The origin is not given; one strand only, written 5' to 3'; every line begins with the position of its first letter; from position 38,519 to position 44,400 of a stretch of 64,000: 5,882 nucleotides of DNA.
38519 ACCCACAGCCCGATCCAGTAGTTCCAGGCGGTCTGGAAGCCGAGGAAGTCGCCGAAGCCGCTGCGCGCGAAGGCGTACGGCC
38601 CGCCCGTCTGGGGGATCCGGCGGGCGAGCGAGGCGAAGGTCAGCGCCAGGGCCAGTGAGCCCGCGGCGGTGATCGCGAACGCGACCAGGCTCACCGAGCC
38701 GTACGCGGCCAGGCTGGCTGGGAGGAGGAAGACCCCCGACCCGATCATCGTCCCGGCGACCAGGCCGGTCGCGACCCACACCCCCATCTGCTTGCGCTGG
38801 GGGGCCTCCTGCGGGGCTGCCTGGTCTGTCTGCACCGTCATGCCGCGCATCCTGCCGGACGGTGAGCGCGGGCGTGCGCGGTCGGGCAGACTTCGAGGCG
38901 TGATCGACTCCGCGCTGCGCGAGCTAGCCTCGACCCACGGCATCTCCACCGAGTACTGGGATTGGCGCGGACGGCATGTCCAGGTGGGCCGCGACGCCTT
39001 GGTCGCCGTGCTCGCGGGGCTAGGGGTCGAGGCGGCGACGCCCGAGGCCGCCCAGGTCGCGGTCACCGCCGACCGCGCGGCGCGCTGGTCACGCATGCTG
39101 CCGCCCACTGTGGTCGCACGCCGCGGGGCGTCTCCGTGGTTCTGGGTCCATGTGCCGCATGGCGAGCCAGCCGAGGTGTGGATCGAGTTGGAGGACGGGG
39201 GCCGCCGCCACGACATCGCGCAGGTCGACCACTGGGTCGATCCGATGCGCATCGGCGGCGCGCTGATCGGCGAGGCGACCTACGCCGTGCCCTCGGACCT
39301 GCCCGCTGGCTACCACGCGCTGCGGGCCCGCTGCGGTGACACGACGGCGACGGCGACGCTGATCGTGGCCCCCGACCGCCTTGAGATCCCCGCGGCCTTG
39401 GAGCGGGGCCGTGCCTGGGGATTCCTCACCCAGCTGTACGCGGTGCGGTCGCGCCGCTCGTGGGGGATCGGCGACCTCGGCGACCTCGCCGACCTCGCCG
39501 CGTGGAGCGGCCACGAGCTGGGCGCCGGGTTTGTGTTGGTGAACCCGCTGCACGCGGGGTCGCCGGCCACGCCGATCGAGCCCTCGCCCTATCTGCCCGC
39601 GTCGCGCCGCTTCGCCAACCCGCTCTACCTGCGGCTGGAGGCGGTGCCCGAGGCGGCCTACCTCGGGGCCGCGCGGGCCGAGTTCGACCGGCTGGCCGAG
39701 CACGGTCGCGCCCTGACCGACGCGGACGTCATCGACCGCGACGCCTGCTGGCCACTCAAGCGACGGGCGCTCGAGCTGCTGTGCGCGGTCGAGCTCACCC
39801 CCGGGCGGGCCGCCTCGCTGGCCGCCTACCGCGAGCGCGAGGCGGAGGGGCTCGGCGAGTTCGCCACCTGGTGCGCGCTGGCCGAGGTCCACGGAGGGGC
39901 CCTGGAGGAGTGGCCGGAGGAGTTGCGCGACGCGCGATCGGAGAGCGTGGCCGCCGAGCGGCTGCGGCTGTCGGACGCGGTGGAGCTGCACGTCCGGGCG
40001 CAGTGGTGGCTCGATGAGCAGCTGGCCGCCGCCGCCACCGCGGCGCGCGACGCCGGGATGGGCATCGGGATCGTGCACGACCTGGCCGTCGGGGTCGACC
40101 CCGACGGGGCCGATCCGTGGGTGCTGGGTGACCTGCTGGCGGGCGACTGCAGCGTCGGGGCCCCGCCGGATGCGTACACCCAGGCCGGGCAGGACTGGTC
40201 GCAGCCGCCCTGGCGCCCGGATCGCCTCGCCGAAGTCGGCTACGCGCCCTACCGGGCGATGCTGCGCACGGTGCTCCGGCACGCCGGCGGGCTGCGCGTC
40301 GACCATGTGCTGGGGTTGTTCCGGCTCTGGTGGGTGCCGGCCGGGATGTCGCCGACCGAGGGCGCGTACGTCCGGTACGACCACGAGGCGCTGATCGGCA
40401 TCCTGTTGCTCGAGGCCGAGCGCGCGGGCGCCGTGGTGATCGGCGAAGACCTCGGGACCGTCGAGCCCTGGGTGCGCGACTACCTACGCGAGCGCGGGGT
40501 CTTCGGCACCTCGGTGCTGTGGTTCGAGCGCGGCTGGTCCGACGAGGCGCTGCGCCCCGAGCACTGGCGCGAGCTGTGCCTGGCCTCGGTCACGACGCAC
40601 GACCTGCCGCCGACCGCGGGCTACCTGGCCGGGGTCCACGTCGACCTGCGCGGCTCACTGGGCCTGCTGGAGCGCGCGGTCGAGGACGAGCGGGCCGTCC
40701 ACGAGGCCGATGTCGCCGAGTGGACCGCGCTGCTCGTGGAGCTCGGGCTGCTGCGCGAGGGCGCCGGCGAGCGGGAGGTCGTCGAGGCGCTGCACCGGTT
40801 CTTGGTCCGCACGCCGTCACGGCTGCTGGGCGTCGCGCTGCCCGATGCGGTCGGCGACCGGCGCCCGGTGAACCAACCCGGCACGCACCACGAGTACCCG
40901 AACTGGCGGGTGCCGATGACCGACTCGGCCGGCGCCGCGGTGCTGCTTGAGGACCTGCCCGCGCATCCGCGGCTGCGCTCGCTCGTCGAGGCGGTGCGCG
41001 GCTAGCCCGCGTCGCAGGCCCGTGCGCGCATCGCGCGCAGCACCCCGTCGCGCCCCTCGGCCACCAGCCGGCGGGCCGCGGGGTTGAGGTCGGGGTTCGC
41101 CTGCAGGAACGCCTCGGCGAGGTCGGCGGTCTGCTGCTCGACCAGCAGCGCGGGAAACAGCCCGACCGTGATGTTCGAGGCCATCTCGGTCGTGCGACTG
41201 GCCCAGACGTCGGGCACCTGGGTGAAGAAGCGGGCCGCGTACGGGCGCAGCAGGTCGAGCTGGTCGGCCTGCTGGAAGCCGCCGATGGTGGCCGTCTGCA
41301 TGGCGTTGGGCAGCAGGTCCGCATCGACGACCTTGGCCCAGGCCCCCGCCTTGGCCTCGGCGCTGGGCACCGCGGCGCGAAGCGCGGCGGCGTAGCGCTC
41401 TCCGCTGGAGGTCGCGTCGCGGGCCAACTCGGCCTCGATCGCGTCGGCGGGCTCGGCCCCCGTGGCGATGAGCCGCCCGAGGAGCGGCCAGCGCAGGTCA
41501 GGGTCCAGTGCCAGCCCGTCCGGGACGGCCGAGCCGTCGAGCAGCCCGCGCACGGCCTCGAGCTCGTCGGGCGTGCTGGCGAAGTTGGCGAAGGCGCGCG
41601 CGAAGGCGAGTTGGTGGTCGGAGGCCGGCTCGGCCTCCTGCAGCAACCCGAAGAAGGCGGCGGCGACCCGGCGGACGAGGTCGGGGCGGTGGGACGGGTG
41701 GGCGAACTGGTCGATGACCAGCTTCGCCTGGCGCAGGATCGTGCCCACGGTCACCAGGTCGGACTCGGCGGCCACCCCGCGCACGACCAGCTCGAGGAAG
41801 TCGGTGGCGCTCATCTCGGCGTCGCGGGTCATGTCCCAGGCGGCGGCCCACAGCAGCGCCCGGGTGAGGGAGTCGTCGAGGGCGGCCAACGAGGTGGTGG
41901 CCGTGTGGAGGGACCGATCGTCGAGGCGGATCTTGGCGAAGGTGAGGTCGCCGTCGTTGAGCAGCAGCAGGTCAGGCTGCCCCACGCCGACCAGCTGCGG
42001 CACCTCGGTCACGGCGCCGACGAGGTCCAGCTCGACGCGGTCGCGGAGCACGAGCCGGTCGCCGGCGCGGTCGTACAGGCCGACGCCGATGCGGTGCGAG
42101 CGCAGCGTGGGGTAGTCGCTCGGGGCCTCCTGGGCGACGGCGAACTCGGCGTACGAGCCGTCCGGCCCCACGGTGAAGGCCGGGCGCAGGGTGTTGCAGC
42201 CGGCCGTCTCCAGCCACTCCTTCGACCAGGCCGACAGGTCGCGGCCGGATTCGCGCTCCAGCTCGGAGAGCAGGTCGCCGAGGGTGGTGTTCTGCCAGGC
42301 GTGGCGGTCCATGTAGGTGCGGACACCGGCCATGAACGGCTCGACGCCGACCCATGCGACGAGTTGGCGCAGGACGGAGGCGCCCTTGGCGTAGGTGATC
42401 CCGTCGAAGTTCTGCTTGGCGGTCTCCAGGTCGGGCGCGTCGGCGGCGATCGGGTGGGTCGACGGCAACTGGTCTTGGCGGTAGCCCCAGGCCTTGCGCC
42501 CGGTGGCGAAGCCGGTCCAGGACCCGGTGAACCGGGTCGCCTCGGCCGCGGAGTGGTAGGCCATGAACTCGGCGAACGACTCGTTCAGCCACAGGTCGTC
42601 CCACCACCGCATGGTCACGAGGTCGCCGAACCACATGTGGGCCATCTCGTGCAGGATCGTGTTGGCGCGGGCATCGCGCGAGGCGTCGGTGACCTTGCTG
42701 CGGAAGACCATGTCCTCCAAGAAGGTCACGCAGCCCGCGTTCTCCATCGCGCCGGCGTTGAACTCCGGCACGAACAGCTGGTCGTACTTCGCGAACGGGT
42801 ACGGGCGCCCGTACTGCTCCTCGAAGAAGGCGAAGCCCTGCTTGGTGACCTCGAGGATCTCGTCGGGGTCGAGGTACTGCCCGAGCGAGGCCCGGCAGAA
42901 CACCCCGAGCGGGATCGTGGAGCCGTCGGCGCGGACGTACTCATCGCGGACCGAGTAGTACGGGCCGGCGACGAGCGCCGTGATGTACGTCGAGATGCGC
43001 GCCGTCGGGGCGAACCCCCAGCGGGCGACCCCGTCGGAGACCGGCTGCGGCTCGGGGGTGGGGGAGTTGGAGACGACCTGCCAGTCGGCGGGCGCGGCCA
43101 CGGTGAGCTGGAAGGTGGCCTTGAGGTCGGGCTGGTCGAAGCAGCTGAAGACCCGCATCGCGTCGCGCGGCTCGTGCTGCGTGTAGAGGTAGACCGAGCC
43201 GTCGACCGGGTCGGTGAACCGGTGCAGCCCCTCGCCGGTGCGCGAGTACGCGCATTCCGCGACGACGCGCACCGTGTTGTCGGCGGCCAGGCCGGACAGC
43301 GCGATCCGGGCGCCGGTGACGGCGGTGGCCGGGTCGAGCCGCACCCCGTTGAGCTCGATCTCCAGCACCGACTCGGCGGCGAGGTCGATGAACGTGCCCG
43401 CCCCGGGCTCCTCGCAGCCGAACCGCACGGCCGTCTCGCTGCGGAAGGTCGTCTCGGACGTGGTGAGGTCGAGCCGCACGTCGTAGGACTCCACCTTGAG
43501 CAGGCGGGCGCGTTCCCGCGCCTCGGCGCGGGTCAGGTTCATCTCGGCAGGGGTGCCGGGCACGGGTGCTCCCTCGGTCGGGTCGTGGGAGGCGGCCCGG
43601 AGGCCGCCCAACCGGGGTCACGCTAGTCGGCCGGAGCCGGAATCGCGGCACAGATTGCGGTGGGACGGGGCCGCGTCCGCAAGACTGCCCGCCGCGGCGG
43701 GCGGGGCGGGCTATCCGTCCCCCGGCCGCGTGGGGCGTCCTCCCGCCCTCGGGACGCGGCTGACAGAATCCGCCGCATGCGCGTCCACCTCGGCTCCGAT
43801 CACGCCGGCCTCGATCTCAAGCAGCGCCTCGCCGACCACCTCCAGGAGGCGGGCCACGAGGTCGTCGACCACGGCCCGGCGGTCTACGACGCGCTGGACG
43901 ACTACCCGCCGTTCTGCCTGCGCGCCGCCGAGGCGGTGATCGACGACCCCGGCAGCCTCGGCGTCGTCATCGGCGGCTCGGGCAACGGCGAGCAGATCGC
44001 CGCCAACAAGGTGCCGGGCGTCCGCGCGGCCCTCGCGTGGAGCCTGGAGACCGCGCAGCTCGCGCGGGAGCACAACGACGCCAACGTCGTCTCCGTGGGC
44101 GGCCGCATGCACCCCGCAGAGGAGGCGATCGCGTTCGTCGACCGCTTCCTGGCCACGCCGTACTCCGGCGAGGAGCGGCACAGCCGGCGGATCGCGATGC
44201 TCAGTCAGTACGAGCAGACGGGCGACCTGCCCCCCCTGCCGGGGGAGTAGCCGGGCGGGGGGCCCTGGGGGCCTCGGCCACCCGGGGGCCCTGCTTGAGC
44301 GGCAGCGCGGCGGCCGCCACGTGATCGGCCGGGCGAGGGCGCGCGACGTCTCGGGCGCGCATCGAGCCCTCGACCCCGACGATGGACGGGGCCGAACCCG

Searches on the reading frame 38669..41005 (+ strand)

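Call 60: search_protein_families(library=pfam, proteins=[window:38669-41005:+], max_evalue=0.001)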
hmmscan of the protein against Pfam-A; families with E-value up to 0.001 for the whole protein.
window:38669-41005:+ (778 aa): 2 families
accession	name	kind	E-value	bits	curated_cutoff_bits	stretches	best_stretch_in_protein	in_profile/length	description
PF02446.23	Glyco_hydro_77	-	5.3e-108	362.3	25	1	255-751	2-460/465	4-alpha-glucanotransferase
PF21226.3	MalQ_N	-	3.6e-30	104.6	24.1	1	144-235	1-91/91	MalQ N-terminal beta sandwich domain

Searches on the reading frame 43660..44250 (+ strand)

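Call 60: search_protein_families(library=pfam, proteins=[window:43660-44250:+], max_evalue=0.001)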
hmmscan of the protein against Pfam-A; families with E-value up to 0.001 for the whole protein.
window:43660-44250:+ (196 aa): 1 family
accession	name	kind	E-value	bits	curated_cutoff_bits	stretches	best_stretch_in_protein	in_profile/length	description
PF02502.23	LacAB_rpiB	-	8.6e-47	159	24.7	1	42-181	1-138/138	Ribose/Galactose Isomerase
